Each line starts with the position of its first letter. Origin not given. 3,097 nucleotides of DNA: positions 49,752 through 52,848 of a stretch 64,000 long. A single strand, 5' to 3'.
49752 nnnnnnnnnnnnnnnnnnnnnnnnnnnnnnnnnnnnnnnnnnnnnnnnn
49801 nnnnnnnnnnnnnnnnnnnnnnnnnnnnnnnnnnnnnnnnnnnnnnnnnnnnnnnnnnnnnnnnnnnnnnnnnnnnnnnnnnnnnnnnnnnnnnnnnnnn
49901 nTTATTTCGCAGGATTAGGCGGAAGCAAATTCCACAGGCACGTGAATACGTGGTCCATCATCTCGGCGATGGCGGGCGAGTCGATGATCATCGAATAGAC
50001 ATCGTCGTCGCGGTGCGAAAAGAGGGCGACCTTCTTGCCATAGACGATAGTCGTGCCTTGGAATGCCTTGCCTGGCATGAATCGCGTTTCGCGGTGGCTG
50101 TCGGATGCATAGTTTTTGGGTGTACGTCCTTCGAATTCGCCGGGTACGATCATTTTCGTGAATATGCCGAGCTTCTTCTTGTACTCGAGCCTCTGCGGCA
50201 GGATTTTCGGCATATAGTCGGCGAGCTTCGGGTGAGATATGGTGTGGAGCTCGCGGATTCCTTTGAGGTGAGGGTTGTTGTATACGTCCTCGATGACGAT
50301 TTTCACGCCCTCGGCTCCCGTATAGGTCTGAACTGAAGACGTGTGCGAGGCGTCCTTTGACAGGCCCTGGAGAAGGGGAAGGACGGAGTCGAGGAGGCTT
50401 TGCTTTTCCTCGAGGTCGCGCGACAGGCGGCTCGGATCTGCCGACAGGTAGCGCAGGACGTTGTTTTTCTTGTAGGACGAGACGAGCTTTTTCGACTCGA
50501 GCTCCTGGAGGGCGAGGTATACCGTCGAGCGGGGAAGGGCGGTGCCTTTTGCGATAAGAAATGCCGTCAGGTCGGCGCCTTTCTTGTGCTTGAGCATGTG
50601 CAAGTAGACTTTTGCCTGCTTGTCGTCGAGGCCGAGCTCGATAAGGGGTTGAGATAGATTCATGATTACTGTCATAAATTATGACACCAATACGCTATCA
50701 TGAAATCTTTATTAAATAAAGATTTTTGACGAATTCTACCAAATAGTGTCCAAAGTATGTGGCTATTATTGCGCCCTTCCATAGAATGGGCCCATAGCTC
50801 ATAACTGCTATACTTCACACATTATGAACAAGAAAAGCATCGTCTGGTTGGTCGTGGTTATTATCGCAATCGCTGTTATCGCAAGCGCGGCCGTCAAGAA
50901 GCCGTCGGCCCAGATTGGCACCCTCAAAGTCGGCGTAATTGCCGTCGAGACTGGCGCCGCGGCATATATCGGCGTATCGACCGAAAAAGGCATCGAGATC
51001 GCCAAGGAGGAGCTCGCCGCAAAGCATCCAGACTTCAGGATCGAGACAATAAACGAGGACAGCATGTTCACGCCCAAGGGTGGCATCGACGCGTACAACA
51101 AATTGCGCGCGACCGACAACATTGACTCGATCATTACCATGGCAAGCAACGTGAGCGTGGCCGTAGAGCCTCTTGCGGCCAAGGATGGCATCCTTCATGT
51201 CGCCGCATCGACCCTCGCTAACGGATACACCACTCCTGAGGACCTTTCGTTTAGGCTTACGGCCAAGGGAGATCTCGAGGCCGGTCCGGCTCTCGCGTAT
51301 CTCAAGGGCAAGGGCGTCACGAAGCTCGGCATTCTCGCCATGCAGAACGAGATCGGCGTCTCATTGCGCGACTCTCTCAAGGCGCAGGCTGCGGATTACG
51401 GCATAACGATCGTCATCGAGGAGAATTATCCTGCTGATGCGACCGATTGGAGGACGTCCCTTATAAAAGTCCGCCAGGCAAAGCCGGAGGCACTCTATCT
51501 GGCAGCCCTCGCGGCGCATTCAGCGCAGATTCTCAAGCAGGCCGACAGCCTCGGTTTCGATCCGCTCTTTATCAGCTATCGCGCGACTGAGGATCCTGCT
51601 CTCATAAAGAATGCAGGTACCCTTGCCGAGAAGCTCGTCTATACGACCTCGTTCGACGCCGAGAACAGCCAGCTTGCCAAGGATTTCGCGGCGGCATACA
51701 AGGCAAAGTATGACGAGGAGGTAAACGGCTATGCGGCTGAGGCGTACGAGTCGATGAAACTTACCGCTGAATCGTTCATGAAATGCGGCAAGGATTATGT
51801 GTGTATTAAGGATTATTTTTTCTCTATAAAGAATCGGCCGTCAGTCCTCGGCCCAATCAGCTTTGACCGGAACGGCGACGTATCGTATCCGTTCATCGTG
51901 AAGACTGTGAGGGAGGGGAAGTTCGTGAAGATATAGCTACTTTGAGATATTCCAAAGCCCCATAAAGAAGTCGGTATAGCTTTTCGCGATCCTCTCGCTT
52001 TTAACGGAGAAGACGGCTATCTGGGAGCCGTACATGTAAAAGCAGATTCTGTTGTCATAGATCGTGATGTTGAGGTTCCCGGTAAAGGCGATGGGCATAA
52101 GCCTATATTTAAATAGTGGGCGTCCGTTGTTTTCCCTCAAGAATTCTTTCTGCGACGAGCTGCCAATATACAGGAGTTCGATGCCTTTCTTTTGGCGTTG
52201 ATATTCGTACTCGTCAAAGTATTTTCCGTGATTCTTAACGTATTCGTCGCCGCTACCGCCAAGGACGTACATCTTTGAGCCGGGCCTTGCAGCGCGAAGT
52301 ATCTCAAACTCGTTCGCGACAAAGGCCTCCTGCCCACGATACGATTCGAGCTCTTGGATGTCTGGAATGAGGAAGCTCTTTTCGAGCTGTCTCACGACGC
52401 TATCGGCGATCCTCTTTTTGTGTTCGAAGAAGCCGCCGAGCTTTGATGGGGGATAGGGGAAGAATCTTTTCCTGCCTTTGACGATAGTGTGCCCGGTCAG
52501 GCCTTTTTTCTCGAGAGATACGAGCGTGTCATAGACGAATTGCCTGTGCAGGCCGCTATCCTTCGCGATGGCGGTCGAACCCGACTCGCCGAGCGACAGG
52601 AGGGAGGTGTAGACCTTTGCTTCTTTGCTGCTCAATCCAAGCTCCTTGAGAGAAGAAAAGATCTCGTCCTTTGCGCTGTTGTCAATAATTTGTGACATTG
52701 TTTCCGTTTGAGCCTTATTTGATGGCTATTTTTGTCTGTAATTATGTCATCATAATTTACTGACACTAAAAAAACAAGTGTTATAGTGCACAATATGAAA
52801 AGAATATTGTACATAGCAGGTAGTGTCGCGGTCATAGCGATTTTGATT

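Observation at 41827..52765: Shared palindrome TGTCA-N7(-11)-TGACA in TrmB/SBP divergent intergenic regions, a candidate operator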

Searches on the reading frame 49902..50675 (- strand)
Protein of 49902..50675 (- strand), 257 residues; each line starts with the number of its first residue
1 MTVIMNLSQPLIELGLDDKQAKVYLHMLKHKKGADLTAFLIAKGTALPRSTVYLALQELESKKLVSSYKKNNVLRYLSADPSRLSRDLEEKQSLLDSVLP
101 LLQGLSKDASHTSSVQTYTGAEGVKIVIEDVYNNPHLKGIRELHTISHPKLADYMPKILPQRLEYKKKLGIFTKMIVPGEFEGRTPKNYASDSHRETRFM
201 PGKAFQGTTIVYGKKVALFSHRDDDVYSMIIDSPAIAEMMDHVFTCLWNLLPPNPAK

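Call 4: search_protein_families(library=pfam, proteins=[window:49902-50675:-])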
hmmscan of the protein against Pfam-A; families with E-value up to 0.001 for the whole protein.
window:49902-50675:- (257 aa): 1 family
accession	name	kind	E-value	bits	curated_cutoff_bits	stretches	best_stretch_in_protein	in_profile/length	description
PF01978.25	TrmB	-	2.6e-08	34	25.6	1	13-77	3-63/68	Sugar-specific transcriptional regulator TrmB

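Call 64: search_protein_families(library=ncbifam, proteins=[window:49902-50663:-], max_evalue=0.001)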
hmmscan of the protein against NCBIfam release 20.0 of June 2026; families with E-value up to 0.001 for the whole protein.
window:49902-50663:- (253 aa): 0 families

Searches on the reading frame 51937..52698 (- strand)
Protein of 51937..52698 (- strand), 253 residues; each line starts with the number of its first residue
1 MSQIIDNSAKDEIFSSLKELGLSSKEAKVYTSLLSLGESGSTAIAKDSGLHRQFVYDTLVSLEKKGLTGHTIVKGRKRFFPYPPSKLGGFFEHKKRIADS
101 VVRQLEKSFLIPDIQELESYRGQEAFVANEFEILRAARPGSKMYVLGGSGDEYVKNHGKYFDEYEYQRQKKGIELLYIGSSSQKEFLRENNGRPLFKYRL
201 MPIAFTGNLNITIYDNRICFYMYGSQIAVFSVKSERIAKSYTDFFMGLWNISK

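Call 4: search_protein_families(library=pfam, proteins=[window:51937-52698:-])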
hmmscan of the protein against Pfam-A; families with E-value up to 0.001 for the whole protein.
window:51937-52698:- (253 aa): 1 family
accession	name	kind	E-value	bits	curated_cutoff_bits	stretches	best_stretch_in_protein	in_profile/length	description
PF01978.25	TrmB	-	9.2e-14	51.5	25.6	1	17-84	1-67/68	Sugar-specific transcriptional regulator TrmB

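Call 64: search_protein_families(library=ncbifam, proteins=[window:51937-52698:-], max_evalue=0.001)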
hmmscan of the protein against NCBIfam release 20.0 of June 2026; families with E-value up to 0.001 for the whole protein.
window:51937-52698:- (253 aa): 4 families
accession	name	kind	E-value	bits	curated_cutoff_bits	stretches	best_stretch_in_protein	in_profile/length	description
NF047390.1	TransRegTrmBL1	equivalog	1.5e-10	40.6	650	1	10-80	3-71/341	HTH-type sugar sensing transcriptional regulator TrmBL1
NF040851.1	tran_reg_TrmB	equivalog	9.5e-09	34.9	600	1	10-109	4-99/338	HTH-type sugar-sensing transcriptional regulator TrmB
TIGR01884.1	cas_HTH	subfamily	0.0001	21.7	60.2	1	19-76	137-194/202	CRISPR-associated CARF protein Csa3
NF053756.1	MreA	equivalog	0.00048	19.9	100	0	10-67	3-60/110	MreA family transcriptional regulator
